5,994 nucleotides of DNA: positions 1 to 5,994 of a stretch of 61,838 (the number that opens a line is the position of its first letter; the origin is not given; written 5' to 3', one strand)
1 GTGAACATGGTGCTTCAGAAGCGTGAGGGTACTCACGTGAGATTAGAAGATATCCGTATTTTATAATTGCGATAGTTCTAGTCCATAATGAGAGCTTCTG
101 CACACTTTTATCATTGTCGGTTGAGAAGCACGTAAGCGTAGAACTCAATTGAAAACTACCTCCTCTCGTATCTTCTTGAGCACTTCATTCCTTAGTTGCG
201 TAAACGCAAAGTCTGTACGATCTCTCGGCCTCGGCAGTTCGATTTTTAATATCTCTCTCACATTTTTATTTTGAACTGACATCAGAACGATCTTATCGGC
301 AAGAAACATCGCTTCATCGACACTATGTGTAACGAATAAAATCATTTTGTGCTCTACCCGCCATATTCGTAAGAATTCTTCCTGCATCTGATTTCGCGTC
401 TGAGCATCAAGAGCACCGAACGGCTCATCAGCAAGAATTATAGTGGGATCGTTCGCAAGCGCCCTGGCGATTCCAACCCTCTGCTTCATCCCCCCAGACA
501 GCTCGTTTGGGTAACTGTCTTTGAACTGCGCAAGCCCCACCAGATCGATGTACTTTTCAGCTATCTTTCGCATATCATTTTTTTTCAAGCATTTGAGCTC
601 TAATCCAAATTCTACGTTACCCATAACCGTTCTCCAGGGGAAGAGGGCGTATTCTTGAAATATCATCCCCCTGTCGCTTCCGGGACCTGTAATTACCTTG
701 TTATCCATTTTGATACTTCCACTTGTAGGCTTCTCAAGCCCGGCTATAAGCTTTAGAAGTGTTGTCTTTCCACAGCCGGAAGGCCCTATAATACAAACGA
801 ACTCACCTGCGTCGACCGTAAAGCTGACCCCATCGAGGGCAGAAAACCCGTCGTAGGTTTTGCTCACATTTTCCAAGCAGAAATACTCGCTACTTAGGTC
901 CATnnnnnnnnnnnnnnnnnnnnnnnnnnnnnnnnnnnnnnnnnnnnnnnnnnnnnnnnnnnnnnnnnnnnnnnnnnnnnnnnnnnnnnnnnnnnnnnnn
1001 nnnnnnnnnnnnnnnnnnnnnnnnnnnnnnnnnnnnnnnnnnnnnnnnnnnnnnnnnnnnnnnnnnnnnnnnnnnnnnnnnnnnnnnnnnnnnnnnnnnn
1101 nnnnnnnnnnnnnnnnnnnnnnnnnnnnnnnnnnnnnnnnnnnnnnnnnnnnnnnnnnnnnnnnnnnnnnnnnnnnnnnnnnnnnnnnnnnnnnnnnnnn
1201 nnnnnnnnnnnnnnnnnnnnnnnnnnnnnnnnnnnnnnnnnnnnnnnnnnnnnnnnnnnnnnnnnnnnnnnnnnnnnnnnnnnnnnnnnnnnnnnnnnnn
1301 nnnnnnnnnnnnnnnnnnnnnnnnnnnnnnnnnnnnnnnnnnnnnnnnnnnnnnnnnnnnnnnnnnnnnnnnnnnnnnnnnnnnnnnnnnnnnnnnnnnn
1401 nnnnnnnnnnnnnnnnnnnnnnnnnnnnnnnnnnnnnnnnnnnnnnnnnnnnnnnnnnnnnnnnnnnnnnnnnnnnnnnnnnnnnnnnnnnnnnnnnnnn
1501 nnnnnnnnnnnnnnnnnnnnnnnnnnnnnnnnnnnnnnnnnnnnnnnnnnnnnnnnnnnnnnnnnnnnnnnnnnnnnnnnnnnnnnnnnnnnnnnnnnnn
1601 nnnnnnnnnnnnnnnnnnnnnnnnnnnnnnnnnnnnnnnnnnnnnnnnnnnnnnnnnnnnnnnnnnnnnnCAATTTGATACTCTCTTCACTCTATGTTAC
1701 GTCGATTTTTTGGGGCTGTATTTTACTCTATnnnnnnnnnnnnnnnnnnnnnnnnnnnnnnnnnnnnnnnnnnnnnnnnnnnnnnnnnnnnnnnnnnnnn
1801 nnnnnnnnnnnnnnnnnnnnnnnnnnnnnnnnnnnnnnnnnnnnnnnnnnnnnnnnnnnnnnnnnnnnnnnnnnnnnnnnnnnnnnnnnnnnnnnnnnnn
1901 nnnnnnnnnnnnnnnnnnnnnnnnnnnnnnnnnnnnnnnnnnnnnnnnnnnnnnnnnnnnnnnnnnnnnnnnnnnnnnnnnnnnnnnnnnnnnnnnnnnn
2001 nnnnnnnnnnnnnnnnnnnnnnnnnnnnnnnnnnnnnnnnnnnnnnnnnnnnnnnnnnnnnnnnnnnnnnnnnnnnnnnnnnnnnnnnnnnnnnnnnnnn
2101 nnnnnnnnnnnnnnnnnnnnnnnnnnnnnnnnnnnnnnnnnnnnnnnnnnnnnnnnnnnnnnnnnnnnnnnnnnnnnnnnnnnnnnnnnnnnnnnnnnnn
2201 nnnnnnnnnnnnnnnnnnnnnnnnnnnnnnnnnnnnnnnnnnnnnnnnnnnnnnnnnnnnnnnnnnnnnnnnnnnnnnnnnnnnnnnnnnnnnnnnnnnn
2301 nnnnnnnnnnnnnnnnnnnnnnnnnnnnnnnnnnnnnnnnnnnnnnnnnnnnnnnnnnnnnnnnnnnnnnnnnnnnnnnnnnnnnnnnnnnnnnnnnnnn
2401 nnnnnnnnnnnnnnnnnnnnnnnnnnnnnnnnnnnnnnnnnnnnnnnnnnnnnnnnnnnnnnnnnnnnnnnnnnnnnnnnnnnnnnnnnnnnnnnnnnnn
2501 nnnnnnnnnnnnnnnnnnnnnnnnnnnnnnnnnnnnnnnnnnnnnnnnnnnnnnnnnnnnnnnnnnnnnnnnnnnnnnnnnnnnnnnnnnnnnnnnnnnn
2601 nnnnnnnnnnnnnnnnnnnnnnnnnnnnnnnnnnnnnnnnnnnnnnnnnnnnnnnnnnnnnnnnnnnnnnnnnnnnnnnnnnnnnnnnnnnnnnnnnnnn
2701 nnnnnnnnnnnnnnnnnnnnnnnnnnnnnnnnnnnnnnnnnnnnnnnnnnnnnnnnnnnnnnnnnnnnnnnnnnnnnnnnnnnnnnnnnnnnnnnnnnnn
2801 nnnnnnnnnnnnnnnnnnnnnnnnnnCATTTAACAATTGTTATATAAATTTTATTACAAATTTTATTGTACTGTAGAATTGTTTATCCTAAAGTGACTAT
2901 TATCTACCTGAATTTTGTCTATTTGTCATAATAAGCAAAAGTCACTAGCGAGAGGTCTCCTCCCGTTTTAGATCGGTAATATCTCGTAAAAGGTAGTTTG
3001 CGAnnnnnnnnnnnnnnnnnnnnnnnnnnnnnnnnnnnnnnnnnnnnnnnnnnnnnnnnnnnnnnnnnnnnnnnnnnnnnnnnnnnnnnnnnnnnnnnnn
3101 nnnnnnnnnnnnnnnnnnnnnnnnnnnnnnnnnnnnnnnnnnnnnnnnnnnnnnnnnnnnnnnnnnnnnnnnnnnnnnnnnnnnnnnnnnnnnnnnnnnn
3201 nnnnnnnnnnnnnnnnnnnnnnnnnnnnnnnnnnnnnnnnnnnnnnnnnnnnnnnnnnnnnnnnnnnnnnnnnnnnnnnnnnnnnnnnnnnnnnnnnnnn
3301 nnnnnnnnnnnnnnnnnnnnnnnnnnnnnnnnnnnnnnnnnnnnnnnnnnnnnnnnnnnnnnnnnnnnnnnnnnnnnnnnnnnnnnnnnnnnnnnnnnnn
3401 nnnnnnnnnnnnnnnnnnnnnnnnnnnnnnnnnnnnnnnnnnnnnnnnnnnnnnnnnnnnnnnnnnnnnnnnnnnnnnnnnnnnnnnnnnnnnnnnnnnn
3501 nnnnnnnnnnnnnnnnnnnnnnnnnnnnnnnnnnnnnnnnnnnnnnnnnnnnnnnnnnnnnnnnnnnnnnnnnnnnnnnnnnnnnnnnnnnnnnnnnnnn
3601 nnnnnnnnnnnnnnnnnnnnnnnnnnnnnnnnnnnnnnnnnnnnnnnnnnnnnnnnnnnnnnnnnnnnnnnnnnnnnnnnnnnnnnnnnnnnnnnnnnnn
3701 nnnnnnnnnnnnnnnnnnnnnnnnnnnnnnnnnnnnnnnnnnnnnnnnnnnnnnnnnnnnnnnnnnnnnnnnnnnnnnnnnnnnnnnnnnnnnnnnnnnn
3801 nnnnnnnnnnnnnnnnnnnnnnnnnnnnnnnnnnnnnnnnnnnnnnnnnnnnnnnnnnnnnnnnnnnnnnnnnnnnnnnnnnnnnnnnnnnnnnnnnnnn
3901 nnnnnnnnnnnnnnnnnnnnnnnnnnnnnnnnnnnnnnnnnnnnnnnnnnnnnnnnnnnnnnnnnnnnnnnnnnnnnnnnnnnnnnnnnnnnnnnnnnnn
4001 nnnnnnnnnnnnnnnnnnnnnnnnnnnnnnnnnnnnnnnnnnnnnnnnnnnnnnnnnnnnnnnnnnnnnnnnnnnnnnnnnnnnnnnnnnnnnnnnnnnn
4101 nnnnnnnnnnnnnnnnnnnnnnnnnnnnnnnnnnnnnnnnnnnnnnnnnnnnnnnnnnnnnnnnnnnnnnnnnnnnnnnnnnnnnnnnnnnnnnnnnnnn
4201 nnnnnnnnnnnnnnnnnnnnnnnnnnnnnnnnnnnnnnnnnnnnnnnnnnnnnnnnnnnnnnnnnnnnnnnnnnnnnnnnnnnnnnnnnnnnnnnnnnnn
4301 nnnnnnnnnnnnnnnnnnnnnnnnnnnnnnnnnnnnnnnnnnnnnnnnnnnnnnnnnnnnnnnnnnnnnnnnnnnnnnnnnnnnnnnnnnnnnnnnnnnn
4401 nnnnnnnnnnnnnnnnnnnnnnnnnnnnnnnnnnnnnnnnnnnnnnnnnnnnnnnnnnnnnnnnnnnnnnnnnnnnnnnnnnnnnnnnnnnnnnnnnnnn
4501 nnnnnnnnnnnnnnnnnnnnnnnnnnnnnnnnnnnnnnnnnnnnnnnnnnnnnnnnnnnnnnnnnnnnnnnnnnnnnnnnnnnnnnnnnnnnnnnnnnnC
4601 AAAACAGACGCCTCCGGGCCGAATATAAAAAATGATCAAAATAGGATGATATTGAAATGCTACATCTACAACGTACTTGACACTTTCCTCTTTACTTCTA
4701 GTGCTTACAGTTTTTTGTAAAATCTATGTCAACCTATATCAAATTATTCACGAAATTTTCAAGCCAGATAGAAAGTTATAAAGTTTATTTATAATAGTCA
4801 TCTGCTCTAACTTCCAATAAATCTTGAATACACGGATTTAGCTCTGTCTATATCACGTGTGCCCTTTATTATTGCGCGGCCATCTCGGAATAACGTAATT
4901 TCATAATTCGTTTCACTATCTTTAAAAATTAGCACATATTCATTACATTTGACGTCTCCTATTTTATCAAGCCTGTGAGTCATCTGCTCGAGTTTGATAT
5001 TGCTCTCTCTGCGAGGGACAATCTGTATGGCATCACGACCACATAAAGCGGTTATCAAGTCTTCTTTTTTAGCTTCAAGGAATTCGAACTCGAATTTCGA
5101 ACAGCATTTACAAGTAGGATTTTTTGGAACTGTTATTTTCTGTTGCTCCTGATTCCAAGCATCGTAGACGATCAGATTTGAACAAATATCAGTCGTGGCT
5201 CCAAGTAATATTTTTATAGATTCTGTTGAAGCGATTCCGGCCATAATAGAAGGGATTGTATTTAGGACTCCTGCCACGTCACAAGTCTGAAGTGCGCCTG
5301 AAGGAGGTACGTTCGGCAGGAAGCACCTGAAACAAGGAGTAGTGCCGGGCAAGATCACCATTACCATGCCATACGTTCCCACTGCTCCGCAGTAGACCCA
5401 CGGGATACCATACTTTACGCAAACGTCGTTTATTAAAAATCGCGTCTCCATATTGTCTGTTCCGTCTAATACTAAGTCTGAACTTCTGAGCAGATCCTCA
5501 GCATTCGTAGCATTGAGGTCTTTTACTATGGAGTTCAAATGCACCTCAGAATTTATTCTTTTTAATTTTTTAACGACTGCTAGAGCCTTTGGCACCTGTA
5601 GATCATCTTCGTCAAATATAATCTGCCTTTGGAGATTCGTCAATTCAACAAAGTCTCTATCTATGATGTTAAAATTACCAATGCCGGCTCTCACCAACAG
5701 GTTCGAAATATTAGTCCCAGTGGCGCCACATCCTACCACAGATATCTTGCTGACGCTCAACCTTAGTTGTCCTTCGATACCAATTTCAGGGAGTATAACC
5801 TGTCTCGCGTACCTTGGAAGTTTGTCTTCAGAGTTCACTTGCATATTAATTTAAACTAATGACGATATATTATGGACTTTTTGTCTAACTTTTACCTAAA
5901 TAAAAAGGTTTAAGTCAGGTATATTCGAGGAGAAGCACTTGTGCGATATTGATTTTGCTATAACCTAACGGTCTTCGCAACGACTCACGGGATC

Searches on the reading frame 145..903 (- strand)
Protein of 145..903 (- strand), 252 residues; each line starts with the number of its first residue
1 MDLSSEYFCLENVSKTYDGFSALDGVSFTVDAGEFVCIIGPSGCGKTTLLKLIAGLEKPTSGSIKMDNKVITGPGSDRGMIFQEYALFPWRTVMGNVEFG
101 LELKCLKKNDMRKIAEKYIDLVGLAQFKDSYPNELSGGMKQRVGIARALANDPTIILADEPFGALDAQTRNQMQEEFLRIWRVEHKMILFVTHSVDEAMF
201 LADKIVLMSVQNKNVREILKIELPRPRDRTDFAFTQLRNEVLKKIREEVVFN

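Call 47: search_protein_families(library=pfam, proteins=[window:145-903:-], max_evalue=0.001)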
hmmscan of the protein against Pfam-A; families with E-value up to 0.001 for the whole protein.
window:145-903:- (252 aa): 3 families
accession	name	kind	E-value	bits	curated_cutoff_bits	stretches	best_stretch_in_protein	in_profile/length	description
PF00005.33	ABC_tran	-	1.7e-35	123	25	1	23-162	1-136/137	ABC transporter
PF13304.12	AAA_21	-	8.4e-05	23.2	27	0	35-59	1-25/304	AAA domain, putative AbiEii toxin, Type IV TA system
PF13401.12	AAA_22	-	0.00014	22.7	27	0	34-76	6-33/130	AAA domain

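Call 71: search_protein_families(library=ncbifam, proteins=[window:145-903:-], max_evalue=0.00001)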
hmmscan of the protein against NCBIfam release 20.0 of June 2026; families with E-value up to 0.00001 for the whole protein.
window:145-903:- (252 aa): 185 families (the best 25 are shown)
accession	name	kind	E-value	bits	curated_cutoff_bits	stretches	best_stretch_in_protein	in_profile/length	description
NF008421.0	PRK11248.1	equivalog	3.9e-77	259.2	357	1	10-225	4-219/255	taurine ABC transporter ATP-binding subunit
NF040729.1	ABC_ATP_SaoA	equivalog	4.5e-75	252.3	360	1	10-246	4-244/248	ABC transporter ATP-binding protein SaoA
TIGR01184.1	ntrCD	subfamily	1.8e-74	250.2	291.8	1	23-242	1-227/230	nitrate ABC transporter ATP-binding protein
TIGR03265.1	PhnT2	equivalog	2.5e-68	230.9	457.7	1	5-209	2-209/353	putative 2-aminoethylphosphonate ABC transporter ATP-binding protein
TIGR01186.1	proV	subfamily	5.5e-63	213.3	326.6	1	22-209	8-204/363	betaine/proline/choline family ABC transporter ATP-binding protein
NF043075.1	MMSYN1_0197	equivalog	4.1e-61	206.8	550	1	10-209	5-207/341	spermidine/putrescine ABC transporter ATP-binding protein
TIGR00968.1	3a0106s01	subfamily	1e-60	205.2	342.75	1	10-210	3-206/237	sulfate ABC transporter ATP-binding protein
NF006987.0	PRK09452.1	equivalog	5.4e-60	203.1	482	1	8-209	18-222/378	spermidine/putrescine ABC transporter ATP-binding protein PotA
NF008420.0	PRK11247.1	equivalog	8.7e-60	202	395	1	9-246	14-243/257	aliphatic sulfonates ABC transporter ATP-binding protein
NF008653.0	PRK11650.1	subfamily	1e-56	192.5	432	1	10-209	6-209/357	sn-glycerol-3-phosphate ABC transporter ATP-binding protein UgpC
NF040840.2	tungstate_WtpC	equivalog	1.5e-54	185.6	440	1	10-210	4-206/347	tungstate ABC transporter ATP-binding protein WtpC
TIGR03415.1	ABC_choXWV_ATP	equivalog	3e-54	184.4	483.75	1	79-214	109-248/382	choline ABC transporter ATP-binding protein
TIGR01187.1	potA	subfamily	3e-53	181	355.6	1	38-209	1-175/325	polyamine ABC transporter ATP-binding protein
TIGR03258.1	PhnT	equivalog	6.2e-53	180.1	499.15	1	9-209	10-214/359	2-aminoethylphosphonate ABC transport system ATP-binding subunit PhnT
NF008233.0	PRK11000.1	equivalog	8.7e-53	179.4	568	1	10-210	6-209/369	maltose/maltodextrin ABC transporter ATP-binding protein MalK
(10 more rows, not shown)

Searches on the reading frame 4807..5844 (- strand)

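Call 47: search_protein_families(library=pfam, proteins=[window:4807-5844:-], max_evalue=0.001)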
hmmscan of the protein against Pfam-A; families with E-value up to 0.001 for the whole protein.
window:4807-5844:- (345 aa): 1 family
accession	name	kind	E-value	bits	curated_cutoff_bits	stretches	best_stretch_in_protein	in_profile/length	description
PF00899.27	ThiF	-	7.2e-75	251.6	28.1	1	12-247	1-238/238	ThiF family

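Call 71: search_protein_families(library=ncbifam, proteins=[window:4807-5844:-], max_evalue=0.00001)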
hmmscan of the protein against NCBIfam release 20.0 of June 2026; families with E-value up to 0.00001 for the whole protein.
window:4807-5844:- (345 aa): 21 families
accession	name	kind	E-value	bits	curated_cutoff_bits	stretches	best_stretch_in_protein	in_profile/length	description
NF009123.0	PRK12475.1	subfamily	9.4e-98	327.6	510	1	11-344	4-338/338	MoeB/ThiF family adenylyltransferase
TIGR02356.1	adenyl_thiF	equivalog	1.5e-68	230.2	275.25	1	11-213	1-203/203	thiazole biosynthesis adenylyltransferase ThiF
NF006444.0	PRK08762.1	equivalog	2.8e-68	230.3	449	1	5-250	121-369/387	molybdopterin-synthase adenylyltransferase MoeB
NF004281.0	PRK05690.1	subfamily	1.3e-58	198.2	266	1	5-249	6-249/250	molybdopterin-synthase adenylyltransferase MoeB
NF047750.1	SAMPActivE1UbaA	equivalog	1.6e-57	194.9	450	1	7-254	8-254/270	SAMP-activating enzyme E1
NF005646.0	PRK07411.1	equivalog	7.4e-56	189.9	633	1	5-319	12-316/390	molybdopterin-synthase adenylyltransferase MoeB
NF005902.0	PRK07878.1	equivalog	3.5e-53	180.9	647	1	5-249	16-264/392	adenylyltransferase/sulfurtransferase MoeZ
TIGR02355.1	moeB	equivalog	4.2e-47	160.6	376.55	1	10-248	3-240/240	molybdopterin-synthase adenylyltransferase MoeB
NF004111.0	PRK05600.1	equivalog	1.1e-45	156.3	437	1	7-287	17-302/371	ThiF family adenylyltransferase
NF006204.0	PRK08328.1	equivalog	3.4e-42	144.6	339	1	5-230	3-222/231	hypothetical protein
NF006395.0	PRK08644.1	equivalog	2.2e-23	83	159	1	26-145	25-143/215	sulfur carrier protein ThiS adenylyltransferase ThiF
NF006077.0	PRK08223.1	equivalog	2.8e-20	72.5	266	1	22-168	19-167/296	hypothetical protein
TIGR02354.1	thiF_fam2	equivalog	4.3e-17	62.7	152.2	1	29-141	19-131/200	thiamine biosynthesis protein ThiF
TIGR01408.1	Ube1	subfamily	2e-16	58.9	750.05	1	12-114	7-107/1008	ubiquitin-activating enzyme E1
NF011424.0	PRK14851.1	subfamily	1.5e-15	56.3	1170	1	24-167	36-181/679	hypothetical protein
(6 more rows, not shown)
